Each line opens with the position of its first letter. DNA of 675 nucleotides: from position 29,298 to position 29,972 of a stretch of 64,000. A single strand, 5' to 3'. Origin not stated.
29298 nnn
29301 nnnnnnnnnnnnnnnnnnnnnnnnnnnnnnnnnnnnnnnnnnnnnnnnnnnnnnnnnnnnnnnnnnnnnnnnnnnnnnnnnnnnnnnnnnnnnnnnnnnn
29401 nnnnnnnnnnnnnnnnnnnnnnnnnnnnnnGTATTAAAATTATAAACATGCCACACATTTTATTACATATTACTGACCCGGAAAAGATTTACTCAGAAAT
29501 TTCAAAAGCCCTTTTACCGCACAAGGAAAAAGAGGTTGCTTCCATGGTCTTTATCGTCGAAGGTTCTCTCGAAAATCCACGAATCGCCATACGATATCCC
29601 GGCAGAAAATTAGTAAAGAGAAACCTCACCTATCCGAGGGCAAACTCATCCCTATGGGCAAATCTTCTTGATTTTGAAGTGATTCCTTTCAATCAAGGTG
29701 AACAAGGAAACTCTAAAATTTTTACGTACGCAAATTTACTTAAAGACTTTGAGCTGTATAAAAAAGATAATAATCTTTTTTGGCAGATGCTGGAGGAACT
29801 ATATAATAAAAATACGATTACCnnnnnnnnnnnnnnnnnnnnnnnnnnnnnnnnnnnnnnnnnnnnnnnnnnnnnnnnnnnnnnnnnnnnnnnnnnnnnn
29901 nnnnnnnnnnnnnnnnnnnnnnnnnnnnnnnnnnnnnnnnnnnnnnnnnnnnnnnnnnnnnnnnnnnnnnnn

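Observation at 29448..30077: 208-aa orphan protein whose stop codon overlaps the stop of the convergent MTase: candidate restriction endonuclease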

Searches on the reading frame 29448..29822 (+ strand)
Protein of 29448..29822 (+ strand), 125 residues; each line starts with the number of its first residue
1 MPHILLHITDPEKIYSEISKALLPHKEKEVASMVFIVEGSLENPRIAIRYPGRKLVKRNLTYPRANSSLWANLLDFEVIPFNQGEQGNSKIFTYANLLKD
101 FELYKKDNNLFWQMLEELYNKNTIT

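Call 96: predict_structure(alignment_id=A4)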
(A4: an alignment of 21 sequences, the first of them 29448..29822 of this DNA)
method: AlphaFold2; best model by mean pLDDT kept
length: 125 residues; sequences in the alignment: 21
mean_pLDDT: 89.1   pTM: 0.68
mean pLDDT of the five models: 89.1, 87.6, 85.3, 84.6, 81.3
residues with pLDDT >= 90: 67; 70-90: 58; 50-70: 0; < 50: 0
segments of 3 or more residues with pLDDT < 50: none
pLDDT, mean of each block of 10 residues (from residue 1): 88 86 92 93 94 88 86 89 90 82 94 91 79
secondary structure, 60 per line:
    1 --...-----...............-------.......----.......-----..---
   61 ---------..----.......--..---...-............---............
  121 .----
elements in order: E3-5 H11-25 E33-39 E44-50 E76-82 E90-92 H94-105 H109-121

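Call 98: fold_search(model_id=the predicted structure, library=pdb)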
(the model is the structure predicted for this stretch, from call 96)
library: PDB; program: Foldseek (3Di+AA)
matches with E <= 10: 503; with E <= 0.001: 0
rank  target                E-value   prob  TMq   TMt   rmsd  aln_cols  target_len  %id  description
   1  7x9q                  3.5e-01  0.09  0.19  0.14  14.9       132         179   14  Crystal structure of human STING complexed with compound BSP16 (released 2022-09-28)
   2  7ob3                  4.0e-01  0.08  0.21  0.16  14.6       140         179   11  hSTING in complex with 3',3'-c-di-araAMP (released 2022-05-04)
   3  6a05_A                4.8e-01  0.08  0.20  0.15  14.1       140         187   12  Structure of pSTING complex (released 2019-06-19)
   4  9a74_A                5.5e-01  0.44  0.40  0.57   5.8       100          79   18  Integrative model of YKUJ-NUSA by crosslinking MS and deep learning (released 2024-09-18)
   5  3iez_B                6.3e-01  0.13  0.25  0.31  13.2       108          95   12  Crystal structure of the RasGAP C-terminal (RGC) domain of IQGAP2 (released 2009-11-03)
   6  8a2k_B                6.3e-01  0.06  0.21  0.17  13.9       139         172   12  human STING in complex with 2'-3'-cyclic-GMP-7-deaza(4-[(2-naphthyloxy)methyl]phenyl)-AMP (released 2022-10-12)
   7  3isu                  6.7e-01  0.15  0.23  0.27   9.2        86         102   14  Crystal structure of the RGC domain of IQGAP3 (released 2009-09-22)
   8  7ubb_C                7.2e-01  0.08  0.23  0.25  14.8       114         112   10  Structure of RecT protein from Listeria innoccua phage A118 in complex with 83-mer ssDNA (released 2022-12-07)
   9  7zvk_B                7.7e-01  0.06  0.19  0.15  15.0       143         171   12  Crystal structure of human STING in complex with 3',3'-c-(2'F,2'dAMP-<carba>IMP) (released 2023-11-29)
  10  7shp_C                7.7e-01  0.06  0.19  0.15  15.3       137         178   14  Crystal structure of hSTING in complex with c[2',3'-(ribo-2'-G, xylo-3'-A)-MP](RJ244) (released 2022-10-19)
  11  4ksy                  7.7e-01  0.06  0.20  0.16  14.4       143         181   12  Crystal structure of STING in complex with cGAMP (released 2013-06-12)
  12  5gs5_A                8.2e-01  0.08  0.23  0.16  13.8       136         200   15  Crystal structure of apo rat STING (released 2017-10-25)
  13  6a03_A                8.7e-01  0.08  0.25  0.19  15.0       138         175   14  Structure of pSTING complex (released 2019-06-19)
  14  7lxt_N                8.7e-01  0.06  0.23  0.16  12.7       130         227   12  Structure of Plasmodium falciparum 20S proteasome with bound bortezomib (released 2021-09-22)
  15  8t5l                  8.7e-01  0.06  0.19  0.14  14.4       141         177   12  Crystal structure of STING CTD in complex with 2'3'-cGAMP (released 2023-07-12)
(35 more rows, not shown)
